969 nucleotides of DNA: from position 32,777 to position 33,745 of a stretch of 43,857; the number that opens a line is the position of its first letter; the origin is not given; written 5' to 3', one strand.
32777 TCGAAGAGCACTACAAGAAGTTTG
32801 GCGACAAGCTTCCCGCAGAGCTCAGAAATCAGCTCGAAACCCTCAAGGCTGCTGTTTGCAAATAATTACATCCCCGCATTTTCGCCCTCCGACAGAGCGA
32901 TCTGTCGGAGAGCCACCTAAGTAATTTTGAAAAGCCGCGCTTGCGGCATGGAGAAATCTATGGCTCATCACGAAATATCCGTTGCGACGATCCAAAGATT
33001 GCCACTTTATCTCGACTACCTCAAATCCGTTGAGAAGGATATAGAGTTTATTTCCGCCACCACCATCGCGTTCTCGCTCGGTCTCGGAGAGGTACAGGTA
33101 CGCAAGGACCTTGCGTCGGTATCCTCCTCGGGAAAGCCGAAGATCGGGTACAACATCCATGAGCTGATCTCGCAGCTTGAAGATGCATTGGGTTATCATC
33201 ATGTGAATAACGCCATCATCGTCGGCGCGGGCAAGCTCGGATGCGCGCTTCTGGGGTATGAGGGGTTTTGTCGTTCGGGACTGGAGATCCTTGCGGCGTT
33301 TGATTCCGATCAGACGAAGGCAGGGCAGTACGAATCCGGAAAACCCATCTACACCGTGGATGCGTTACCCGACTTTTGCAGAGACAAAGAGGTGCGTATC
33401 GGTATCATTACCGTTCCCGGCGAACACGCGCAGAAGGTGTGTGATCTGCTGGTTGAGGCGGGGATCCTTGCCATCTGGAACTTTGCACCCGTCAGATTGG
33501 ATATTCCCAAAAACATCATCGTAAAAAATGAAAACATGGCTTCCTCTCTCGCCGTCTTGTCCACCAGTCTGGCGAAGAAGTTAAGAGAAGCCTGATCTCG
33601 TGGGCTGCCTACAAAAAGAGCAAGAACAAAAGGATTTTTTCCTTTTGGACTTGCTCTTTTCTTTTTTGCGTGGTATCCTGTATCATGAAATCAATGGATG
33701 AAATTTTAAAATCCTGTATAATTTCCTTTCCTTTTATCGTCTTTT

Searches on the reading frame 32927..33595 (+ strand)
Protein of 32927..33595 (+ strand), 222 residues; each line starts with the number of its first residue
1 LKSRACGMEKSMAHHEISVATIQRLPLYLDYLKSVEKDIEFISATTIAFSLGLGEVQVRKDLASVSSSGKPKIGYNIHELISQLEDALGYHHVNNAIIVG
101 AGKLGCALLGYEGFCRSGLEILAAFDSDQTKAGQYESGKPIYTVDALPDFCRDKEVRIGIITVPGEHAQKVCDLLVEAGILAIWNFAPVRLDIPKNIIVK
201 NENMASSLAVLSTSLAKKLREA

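Call 6: search_protein_families(library=pfam, proteins=[window:32927-33595:+])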
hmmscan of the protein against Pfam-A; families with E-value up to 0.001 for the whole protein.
window:32927-33595:+ (222 aa): 2 families
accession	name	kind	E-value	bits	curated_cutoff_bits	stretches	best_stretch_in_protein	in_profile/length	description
PF02629.25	CoA_binding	-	2.3e-19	70.4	22.3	1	95-189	5-97/97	CoA binding domain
PF06971.19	Put_DNA-bind_N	-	1.5e-14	54.2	27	1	16-62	1-48/49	Putative DNA-binding protein N-terminus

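Call 83: search_protein_families(library=ncbifam, proteins=[window:32927-33592:+], max_evalue=1e-20)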
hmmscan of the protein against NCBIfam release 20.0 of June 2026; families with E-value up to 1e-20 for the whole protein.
window:32927-33592:+ (222 aa): 9 families
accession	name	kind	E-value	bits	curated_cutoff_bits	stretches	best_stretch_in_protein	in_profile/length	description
NF003994.0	PRK05472.2-3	equivalog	1.8e-80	269.4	130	1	11-219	3-212/217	redox-sensing transcriptional repressor Rex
NF003996.0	PRK05472.2-5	equivalog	2.4e-62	210.5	138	1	17-218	2-202/209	redox-sensing transcriptional repressor Rex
NF003995.0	PRK05472.2-4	subfamily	3.6e-57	193.3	126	1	14-215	3-205/213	redox-sensing transcriptional repressor Rex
NF003990.0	PRK05472.1-4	equivalog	8.1e-54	182.4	233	1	13-218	3-209/214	redox-sensing transcriptional repressor Rex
NF003993.0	PRK05472.2-2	equivalog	5.2e-53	179.7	217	1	14-217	3-207/212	redox-sensing transcriptional repressor Rex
NF003992.0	PRK05472.2-1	equivalog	1.8e-52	178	226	1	9-218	13-223/249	redox-sensing transcriptional repressor Rex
NF003989.0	PRK05472.1-3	equivalog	1.6e-41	142.4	177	1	12-211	3-203/215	redox-sensing transcriptional repressor Rex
NF003988.0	PRK05472.1-1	equivalog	9.1e-37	127.1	321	1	14-212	4-205/214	redox-sensing transcriptional repressor Rex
NF003991.0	PRK05472.1-5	equivalog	1.3e-28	100.4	198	1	15-208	5-199/211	redox-sensing transcriptional repressor Rex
